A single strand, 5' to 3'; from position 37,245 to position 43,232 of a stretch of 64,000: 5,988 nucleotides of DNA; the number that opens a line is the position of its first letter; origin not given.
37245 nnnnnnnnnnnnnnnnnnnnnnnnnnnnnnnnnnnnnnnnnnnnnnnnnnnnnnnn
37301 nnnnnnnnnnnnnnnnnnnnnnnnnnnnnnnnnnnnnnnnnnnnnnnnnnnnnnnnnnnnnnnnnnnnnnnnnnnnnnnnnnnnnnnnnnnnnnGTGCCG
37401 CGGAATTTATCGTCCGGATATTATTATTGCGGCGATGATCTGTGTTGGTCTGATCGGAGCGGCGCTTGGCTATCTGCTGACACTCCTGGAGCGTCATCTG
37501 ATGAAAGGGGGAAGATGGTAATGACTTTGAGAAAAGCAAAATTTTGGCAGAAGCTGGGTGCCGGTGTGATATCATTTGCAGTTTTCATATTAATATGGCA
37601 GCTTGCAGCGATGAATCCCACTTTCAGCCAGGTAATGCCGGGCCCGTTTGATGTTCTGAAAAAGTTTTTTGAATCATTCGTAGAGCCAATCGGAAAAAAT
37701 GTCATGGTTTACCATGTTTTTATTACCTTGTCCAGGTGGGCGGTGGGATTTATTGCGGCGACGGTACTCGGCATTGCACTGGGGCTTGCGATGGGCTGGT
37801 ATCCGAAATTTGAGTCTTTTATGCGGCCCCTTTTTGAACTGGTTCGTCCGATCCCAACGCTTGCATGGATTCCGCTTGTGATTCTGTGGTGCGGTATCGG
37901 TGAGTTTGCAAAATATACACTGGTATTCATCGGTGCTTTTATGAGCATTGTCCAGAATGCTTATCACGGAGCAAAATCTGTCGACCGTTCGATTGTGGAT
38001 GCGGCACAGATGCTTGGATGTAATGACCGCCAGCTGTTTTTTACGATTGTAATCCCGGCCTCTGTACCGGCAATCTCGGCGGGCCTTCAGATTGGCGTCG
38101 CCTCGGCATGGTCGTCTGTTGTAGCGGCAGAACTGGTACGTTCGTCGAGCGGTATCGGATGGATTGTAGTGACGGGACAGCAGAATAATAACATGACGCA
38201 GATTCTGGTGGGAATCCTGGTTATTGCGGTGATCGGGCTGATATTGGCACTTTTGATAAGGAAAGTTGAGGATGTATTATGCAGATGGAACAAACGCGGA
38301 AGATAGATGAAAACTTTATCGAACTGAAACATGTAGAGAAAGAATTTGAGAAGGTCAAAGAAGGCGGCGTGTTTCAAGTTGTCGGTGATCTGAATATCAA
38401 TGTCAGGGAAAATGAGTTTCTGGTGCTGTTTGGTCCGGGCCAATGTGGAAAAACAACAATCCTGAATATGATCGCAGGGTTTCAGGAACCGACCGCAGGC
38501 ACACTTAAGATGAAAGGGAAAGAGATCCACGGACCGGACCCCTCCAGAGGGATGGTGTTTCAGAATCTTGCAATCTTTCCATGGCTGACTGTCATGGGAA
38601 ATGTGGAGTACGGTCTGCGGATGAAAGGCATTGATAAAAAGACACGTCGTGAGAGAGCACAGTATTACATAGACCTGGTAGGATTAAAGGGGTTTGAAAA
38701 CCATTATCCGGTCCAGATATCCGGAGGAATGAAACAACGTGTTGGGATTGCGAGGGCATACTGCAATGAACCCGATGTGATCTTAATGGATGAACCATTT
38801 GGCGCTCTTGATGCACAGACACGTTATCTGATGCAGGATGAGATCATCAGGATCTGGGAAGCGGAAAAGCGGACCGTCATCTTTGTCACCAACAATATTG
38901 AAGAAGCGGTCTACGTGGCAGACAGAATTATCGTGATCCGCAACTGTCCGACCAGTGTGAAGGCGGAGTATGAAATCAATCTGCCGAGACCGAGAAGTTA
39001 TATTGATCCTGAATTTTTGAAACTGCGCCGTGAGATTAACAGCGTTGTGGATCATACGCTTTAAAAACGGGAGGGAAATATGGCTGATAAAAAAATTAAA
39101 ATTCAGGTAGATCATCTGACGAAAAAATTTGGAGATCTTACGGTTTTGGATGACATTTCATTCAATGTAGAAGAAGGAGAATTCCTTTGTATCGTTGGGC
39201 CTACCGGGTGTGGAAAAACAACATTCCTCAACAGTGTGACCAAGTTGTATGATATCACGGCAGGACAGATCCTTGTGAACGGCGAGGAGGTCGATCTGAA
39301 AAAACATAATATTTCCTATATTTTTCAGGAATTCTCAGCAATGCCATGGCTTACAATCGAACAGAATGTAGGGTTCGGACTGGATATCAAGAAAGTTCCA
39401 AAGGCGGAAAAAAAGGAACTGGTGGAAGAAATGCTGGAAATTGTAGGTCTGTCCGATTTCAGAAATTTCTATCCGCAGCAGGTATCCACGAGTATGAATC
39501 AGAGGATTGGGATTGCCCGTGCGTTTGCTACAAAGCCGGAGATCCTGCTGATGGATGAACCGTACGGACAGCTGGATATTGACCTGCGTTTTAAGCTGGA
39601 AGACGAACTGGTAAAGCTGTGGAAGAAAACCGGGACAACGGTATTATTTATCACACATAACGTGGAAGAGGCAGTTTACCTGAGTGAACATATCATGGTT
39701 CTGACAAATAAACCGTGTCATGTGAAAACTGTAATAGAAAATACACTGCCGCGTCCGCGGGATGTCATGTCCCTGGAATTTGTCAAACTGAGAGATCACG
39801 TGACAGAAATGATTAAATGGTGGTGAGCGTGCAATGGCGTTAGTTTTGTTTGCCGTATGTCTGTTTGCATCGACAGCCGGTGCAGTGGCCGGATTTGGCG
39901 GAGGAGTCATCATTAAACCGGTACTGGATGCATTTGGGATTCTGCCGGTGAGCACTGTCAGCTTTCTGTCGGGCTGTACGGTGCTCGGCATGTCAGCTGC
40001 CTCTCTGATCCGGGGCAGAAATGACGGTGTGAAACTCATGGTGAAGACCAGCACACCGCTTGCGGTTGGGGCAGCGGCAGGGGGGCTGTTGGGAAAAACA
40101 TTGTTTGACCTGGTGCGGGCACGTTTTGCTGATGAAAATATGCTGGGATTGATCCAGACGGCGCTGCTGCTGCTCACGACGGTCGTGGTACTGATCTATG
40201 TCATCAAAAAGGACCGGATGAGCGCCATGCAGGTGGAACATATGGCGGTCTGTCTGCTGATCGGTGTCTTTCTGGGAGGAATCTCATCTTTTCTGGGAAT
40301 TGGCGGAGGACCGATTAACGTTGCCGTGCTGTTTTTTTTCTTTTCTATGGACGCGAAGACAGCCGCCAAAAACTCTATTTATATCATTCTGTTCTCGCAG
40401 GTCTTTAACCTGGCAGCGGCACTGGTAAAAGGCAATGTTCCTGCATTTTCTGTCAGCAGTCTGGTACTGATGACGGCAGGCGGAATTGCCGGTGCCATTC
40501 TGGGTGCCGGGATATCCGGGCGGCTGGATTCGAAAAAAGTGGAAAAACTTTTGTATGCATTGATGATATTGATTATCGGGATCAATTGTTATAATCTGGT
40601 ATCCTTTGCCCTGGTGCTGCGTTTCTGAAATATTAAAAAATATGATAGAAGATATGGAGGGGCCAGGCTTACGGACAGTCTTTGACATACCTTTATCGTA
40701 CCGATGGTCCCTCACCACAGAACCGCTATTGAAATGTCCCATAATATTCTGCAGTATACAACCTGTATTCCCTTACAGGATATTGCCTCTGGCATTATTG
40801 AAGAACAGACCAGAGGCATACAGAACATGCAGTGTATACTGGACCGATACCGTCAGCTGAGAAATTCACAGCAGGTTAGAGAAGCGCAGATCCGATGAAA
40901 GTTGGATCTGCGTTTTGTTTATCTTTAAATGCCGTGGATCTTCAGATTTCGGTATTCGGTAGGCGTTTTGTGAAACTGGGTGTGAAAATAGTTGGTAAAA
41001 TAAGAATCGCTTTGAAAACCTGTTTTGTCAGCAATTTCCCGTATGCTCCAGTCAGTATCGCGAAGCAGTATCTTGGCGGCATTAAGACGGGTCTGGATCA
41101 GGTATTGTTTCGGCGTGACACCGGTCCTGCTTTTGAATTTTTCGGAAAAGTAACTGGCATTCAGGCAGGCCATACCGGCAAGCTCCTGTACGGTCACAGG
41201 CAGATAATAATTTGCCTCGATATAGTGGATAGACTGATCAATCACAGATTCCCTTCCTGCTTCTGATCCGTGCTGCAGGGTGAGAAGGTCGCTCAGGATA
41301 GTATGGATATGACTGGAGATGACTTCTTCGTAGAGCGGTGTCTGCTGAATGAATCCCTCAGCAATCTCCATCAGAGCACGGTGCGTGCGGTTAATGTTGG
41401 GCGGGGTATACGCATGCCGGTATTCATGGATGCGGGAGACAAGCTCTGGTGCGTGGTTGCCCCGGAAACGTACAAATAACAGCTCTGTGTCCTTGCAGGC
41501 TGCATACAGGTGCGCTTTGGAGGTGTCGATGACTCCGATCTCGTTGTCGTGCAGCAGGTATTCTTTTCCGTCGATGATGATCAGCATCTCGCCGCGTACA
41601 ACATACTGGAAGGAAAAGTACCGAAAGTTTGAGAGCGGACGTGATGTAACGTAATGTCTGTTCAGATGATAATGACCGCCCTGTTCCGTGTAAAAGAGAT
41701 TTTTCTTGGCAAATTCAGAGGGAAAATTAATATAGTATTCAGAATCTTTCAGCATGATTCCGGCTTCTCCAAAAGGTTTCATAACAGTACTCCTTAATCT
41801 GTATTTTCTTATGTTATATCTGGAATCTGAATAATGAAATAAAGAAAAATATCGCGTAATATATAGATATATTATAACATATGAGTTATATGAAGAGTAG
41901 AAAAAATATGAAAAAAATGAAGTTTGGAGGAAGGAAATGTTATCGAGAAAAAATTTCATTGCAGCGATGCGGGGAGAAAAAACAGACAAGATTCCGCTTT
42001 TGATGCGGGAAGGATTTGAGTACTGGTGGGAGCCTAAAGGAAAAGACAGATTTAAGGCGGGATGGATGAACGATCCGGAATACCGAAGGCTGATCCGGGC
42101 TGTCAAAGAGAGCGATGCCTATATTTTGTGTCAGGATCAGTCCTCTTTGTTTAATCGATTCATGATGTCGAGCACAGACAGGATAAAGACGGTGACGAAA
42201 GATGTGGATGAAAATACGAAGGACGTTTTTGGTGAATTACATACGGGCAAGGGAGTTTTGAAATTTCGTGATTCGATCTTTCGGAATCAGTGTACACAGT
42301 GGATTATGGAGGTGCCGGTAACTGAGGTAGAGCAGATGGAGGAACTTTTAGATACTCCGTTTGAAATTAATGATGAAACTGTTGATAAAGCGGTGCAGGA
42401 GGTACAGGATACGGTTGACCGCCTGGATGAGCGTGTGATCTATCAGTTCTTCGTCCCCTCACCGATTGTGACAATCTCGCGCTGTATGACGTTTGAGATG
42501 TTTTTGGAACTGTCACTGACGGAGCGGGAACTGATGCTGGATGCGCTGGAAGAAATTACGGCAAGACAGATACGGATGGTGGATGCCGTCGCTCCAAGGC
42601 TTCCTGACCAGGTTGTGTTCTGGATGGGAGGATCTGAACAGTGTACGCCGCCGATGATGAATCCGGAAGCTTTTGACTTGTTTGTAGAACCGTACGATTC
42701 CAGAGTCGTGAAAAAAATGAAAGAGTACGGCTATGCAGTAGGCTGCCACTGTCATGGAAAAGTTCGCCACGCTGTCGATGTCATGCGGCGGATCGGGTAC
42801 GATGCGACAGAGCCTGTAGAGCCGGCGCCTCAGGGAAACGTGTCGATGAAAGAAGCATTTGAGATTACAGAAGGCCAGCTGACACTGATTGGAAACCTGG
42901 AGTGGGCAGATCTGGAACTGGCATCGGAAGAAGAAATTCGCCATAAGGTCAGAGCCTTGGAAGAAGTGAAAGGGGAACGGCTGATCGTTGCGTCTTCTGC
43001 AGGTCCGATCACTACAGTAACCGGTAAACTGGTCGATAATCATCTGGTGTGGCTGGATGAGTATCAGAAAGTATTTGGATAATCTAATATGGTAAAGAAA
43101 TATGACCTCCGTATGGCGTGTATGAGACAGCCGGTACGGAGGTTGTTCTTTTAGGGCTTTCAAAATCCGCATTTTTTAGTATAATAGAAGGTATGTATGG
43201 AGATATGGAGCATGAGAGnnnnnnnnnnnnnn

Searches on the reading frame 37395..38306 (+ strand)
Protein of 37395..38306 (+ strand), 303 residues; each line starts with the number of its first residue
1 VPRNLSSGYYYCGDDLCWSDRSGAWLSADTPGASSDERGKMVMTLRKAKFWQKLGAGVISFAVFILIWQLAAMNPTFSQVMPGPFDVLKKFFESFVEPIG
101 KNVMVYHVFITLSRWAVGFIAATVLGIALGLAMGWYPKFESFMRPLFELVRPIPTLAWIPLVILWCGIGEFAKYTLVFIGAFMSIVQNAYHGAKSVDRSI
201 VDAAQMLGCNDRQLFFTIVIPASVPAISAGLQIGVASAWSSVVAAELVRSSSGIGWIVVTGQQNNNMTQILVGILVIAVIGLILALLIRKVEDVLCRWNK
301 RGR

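Call 70: search_protein_families(library=pfam, proteins=[window:37395-38306:+], max_evalue=0.001)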
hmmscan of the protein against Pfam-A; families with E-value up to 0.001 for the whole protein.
window:37395-38306:+ (303 aa): 1 family
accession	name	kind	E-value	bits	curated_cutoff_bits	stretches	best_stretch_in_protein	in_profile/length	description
PF00528.27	BPD_transp_1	-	1.6e-24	87.1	26.4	1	126-288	5-175/184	Binding-protein-dependent transport system inner membrane component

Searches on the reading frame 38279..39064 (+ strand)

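Call 70: search_protein_families(library=pfam, proteins=[window:38279-39064:+], max_evalue=0.001)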
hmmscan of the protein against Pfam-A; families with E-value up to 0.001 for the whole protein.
window:38279-39064:+ (261 aa): 1 family
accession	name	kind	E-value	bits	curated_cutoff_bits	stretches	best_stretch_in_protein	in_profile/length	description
PF00005.33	ABC_tran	-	8.8e-28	98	25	1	37-174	3-136/137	ABC transporter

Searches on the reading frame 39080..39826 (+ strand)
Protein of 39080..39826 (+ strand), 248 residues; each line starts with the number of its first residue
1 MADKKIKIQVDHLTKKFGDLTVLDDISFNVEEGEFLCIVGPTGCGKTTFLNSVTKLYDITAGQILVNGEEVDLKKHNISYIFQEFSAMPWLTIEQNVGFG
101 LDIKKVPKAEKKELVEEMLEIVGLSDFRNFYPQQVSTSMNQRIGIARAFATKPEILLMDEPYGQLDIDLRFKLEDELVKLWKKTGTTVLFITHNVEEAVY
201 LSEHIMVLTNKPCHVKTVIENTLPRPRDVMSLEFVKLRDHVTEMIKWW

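Call 70: search_protein_families(library=pfam, proteins=[window:39080-39826:+], max_evalue=0.001)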
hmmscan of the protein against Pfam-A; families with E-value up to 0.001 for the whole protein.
window:39080-39826:+ (248 aa): 4 families
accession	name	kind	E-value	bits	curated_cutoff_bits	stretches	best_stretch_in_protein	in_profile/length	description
PF00005.33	ABC_tran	-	6.6e-31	108.2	25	1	23-162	1-136/137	ABC transporter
PF13401.12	AAA_22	-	2.6e-05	25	27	1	33-121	5-78/130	AAA domain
PF13304.12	AAA_21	-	4.7e-05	24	27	0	132-195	235-300/304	AAA domain, putative AbiEii toxin, Type IV TA system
PF00004.35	AAA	-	0.00045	21.1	21.2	0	36-160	1-65/131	ATPase family associated with various cellular activities (AAA)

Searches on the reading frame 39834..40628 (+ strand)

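Call 70: search_protein_families(library=pfam, proteins=[window:39834-40628:+], max_evalue=0.001)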
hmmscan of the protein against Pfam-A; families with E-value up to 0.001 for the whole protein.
window:39834-40628:+ (264 aa): 1 family
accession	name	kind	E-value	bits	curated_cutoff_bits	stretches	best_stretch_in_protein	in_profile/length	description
PF01925.25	TauE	-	9.2e-29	101.2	32.6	1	5-248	1-234/237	Sulfite exporter TauE/SafE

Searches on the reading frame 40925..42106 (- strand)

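Call 7: search_protein_families(library=pfam, proteins=[window:40925-42106:-], max_evalue=0.01)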
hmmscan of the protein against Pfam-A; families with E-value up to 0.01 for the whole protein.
window:40925-42106:- (393 aa): 4 families
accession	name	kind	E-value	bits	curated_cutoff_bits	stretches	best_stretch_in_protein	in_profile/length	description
PF12833.13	HTH_18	-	1.5e-21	76.9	33.6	1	309-387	1-79/80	Helix-turn-helix domain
PF00165.29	HTH_AraC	-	1.5e-18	66.9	26.6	2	304-336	9-41/42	Bacterial regulatory helix-turn-helix proteins, AraC family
PF14525.12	AraC_binding_2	-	0.00073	19.7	27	1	161-230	53-123/173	AraC-binding-like domain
PF07883.17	Cupin_2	-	0.00098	19.2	27.2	1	166-210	21-65/70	Cupin domain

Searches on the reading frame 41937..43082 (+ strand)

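Call 7: search_protein_families(library=pfam, proteins=[window:41937-43082:+], max_evalue=0.01)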
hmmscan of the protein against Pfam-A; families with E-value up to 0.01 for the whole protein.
window:41937-43082:+ (381 aa): 1 family
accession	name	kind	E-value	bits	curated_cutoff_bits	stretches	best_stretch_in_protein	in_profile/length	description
PF01208.23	URO-D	-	2.9e-18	66.4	23.9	1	125-356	96-326/346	Uroporphyrinogen decarboxylase (URO-D)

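Call 8: search_protein_families(library=ncbifam, proteins=[window:41937-43082:+], max_evalue=0.01)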
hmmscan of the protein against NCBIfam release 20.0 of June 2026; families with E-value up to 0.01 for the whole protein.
window:41937-43082:+ (381 aa): 5 families
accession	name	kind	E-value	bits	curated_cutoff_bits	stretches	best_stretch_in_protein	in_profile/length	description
NF004889.0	PRK06252.1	subfamily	2.5e-10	39.9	244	1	146-340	121-302/340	methylcobalamin:coenzyme M methyltransferase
NF040654.1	MtaA_Meth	equivalog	1.6e-09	37.2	400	1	153-339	123-300/337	methylcobamide:CoM methyltransferase MtaA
TIGR01463.1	mtaA_cmuA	subfamily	4.8e-06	26.1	235.4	1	154-326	125-289/340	MtaA/CmuA family methyltransferase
NF041608.1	methylcob_mtaseMtbA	equivalog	2.3e-05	23.7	600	1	128-350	102-312/339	methylcobamide:CoM methyltransferase MtbA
TIGR01464.1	hemE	equivalog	0.0051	15.9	302.95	0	241-346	207-307/338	uroporphyrinogen decarboxylase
